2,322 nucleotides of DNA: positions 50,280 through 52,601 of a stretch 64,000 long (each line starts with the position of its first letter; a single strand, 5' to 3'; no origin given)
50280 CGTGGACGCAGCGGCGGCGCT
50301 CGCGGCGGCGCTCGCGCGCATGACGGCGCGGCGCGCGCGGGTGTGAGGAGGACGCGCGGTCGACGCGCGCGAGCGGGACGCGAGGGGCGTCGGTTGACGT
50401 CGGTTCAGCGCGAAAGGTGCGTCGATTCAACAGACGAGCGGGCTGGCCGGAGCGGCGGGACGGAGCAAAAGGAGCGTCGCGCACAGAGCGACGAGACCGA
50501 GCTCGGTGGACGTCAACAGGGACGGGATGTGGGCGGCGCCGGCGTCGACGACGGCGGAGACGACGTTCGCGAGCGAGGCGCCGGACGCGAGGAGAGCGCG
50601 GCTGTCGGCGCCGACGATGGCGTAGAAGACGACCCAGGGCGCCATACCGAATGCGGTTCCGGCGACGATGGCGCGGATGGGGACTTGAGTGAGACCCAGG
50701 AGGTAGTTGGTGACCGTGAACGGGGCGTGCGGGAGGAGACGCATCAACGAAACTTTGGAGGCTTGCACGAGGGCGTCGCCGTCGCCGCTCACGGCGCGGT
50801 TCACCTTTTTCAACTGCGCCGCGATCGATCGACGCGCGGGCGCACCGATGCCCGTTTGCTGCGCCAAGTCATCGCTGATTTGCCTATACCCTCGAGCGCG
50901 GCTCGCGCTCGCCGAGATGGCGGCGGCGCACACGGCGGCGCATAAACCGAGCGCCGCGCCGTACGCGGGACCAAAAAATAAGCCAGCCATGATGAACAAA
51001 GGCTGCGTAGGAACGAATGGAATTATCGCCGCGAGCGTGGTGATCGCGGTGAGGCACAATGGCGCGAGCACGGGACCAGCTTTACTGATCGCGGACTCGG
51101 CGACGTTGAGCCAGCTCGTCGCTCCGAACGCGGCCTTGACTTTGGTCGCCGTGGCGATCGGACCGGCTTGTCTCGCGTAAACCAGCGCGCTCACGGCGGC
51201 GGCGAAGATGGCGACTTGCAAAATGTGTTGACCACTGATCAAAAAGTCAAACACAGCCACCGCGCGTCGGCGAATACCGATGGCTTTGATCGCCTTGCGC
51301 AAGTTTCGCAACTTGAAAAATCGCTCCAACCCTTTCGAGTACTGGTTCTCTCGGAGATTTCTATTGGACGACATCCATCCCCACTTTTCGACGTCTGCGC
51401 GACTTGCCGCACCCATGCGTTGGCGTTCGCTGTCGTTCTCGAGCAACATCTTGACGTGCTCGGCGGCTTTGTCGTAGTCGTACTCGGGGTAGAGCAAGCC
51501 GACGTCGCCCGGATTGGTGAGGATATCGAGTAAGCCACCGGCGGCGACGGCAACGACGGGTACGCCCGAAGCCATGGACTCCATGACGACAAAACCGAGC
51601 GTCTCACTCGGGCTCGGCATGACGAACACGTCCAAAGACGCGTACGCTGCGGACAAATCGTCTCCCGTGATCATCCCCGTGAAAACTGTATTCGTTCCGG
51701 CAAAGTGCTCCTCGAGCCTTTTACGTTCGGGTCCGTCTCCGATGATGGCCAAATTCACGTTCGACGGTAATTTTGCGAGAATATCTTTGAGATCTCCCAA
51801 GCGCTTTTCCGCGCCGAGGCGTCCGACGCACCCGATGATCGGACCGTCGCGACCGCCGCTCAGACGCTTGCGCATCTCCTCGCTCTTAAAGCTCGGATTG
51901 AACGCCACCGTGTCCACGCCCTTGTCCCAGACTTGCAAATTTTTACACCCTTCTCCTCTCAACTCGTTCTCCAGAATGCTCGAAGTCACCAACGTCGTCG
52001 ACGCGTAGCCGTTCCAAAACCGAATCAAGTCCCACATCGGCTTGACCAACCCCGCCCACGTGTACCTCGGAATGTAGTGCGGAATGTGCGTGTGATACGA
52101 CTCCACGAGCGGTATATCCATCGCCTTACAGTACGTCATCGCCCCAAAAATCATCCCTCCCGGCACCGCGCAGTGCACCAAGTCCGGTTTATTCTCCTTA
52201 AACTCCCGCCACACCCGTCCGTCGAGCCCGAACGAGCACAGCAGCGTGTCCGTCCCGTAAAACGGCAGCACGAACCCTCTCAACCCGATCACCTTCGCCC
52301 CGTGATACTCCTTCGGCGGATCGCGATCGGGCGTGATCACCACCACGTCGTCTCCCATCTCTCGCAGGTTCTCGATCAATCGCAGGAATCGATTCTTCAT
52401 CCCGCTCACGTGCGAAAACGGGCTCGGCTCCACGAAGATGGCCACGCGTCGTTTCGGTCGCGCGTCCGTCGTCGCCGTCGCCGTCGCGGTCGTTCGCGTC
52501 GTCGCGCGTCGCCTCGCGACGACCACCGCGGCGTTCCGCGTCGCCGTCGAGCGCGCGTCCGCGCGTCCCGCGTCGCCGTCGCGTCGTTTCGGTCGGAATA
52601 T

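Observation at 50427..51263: SQD2 sulfolipid synthase carries a C-terminal DedA/TVP38-family membrane domain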

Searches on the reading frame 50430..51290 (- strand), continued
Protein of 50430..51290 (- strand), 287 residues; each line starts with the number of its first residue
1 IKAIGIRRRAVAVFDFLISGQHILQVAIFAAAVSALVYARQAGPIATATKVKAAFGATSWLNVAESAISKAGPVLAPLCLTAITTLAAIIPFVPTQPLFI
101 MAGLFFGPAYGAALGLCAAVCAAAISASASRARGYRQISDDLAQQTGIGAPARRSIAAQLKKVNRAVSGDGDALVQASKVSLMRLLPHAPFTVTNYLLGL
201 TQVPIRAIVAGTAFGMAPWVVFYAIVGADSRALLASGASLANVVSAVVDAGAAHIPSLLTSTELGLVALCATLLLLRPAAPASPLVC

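Call 52: predict_structure(alignment_id=A3)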
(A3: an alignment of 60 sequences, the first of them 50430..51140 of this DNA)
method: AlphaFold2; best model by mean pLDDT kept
length: 237 residues; sequences in the alignment: 60
mean_pLDDT: 87.4   pTM: 0.80
mean pLDDT of the five models: 87.4, 85.2, 84.7, 84.1, 83.8
residues with pLDDT >= 90: 142; 70-90: 69; 50-70: 22; < 50: 4
segments of 3 or more residues with pLDDT < 50: 1-4
pLDDT, mean of each block of 10 residues (from residue 1): 57 88 95 96 92 95 98 98 94 89 91 90 95 90 95 97 96 93 88 78 65 73 76 60
secondary structure, 60 per line:
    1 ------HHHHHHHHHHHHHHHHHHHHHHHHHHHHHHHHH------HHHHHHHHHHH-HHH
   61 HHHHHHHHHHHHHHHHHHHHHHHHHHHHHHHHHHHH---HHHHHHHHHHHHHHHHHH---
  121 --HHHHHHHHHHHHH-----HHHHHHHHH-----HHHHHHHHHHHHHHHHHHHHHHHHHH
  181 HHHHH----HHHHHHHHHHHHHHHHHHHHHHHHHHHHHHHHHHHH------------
elements in order: H7-39 H46-56 H58-96 H100-117 H123-135 H141-149 H155-185 H190-225

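Call 54: fold_search(model_id=the predicted structure, library=pdb)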
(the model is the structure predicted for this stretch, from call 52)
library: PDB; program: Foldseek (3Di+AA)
matches with E <= 10: 127; with E <= 0.001: 0
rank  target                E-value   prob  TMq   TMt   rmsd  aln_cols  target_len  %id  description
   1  9qtq_G                1.1e+00  0.11  0.16  0.15  15.8       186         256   13  Structure of the energy converting methyltransferase (Mtr) of Methanosarcina mazei in complex with a novel protein bin (released 2025-12-24)
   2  9gcp_E                2.0e+00  0.08  0.16  0.16  19.6       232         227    9  ChREBP/14-3-3 complex stabilized by AMP (released 2025-08-13)
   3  4u8v_B                2.9e+00  0.07  0.15  0.05  16.6       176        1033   12  Coupling of remote alternating-access transport mechanisms for protons and substrates in the multidrug efflux pump Acr (released 2014-10-15)
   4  7ch9_H                3.0e+00  0.08  0.21  0.20  21.9       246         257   13  Cryo-EM structure of P.aeruginosa MlaFEBD (released 2021-10-06)
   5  6hh3_A                3.0e+00  0.08  0.15  0.13  13.9       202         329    9  ADP-ribosylserine hydrolase ARH3 of Latimeria chalumnae in complex with ADP-HPD (released 2018-11-28)
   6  6rx4_A                3.3e+00  0.04  0.14  0.10  22.0       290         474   10  THE STRUCTURE OF BD OXIDASE FROM ESCHERICHIA COLI (released 2019-11-20)
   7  2yfb_A                3.8e+00  0.05  0.16  0.16  19.7       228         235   17  X-ray structure of McpS ligand binding domain in complex with succinate (released 2012-04-18)
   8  4u9n_A                4.1e+00  0.08  0.21  0.26  14.8       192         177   15  Structure of a membrane protein (released 2014-12-03)
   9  8qdv_G                4.3e+00  0.06  0.17  0.17  19.6       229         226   10  Structure of 14-3-3 zeta delta C with the bivalent tau-pS214-pS324 peptide (released 2024-09-11)
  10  4nqi_D                4.3e+00  0.03  0.13  0.14  32.8       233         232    9  Structure of the N-terminal I-BAR domain (1-259) of D.Discoideum IBARa (released 2014-02-05)
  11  8glv_Em               4.5e+00  0.03  0.13  0.07  30.9       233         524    9  96-nm repeat unit of doublet microtubules from Chlamydomonas reinhardtii flagella (released 2023-05-31)
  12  6w2v_B                4.7e+00  0.06  0.18  0.19  13.9       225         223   14  Junction 23, DHR14-DHR18 (released 2020-04-15)
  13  7q4p_A                4.7e+00  0.06  0.16  0.15  17.9       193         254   14  U2 snRNP after ATP-dependent remodelling (released 2022-03-30)
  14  3lji                  4.7e+00  0.04  0.13  0.13  17.4       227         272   14  CRYSTAL STRUCTURE OF putative geranyltranstransferase from Pseudomonas fluorescens Pf-5 (released 2010-02-09)
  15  3q2q                  4.7e+00  0.03  0.14  0.12  17.2       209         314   16  Crystal structure of geranylgeranyl pyrophosphate synthase from Corynebacterium glutamicum complexed with calcium and is (released 2011-01-12)
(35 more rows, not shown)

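Call 80: search_protein_families(library=ncbifam, proteins=[window:50430-51290:-, P0279], max_evalue=0.01)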
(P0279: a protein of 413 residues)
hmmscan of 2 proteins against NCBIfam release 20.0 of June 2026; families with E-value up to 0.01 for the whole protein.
window:50430-51290:- (287 aa): 0 families

P0279 (413 aa): 0 families

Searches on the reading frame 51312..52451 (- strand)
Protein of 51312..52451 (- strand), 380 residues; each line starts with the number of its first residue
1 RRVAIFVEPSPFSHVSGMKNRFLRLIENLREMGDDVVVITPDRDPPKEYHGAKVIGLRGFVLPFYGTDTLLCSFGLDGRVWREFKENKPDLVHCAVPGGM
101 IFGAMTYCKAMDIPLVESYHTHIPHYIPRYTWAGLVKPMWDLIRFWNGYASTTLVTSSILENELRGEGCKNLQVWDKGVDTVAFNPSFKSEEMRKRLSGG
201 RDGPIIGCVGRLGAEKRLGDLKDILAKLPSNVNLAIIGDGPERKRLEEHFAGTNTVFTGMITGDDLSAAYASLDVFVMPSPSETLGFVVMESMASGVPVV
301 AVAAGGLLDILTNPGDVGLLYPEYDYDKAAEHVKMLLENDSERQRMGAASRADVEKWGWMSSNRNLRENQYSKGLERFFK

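Call 44: search_solved_structures(query=window:51312-52451:-, max_evalue=1e-10)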
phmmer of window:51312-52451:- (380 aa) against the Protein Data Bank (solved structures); distinct sequences matched with E-value up to 1e-10: 8.
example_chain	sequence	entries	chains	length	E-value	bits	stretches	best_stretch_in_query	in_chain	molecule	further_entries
3okc_A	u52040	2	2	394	3.1e-16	62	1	176-364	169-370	GDP-mannose-dependent alpha-(1-6)-phosphatidylinositol monomannoside mannosyltransferase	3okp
3oka_A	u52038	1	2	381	3.2e-16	62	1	176-364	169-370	GDP-mannose-dependent alpha-(1-6)-phosphatidylinositol monomannoside mannosyltransferase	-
6kih_A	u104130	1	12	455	8e-16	60.7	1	192-355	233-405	Tll1590 protein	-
4n9w_A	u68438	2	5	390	1.9e-15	59.4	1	7-361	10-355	GDP-mannose-dependent alpha-(1-2)-phosphatidylinositol mannosyltransferase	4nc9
2gej_A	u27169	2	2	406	2.1e-15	59.2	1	7-361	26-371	PHOSPHATIDYLINOSITOL MANNOSYLTRANSFERASE (PimA)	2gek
7qsg_A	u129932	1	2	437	3.9e-12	48.5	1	170-362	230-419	D-inositol 3-phosphate glycosyltransferase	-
3c4q_A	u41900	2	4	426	5.1e-11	44.8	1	263-364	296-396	Predicted glycosyltransferases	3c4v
3c48_A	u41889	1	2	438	5.4e-11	44.8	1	263-364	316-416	Predicted glycosyltransferases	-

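Call 86: find_related_loci(query=A4, collection=genome_contigs, flank=6000)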
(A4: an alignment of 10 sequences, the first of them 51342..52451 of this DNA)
Query A4 (370 aa) in genome_contigs; peptide patterns used: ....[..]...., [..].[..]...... (x = any residue, [..] = any of these).
26 stretches matched a pattern; 1 encode a relative of the query (tblastn E <= 1e-3); 1 distinct loci.
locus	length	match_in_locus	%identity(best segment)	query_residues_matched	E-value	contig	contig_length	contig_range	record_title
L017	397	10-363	46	46-165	7e-39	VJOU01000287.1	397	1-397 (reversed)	Glycocaulis profundi strain ZYF765 scaffold_582, whole genome shotgun sequence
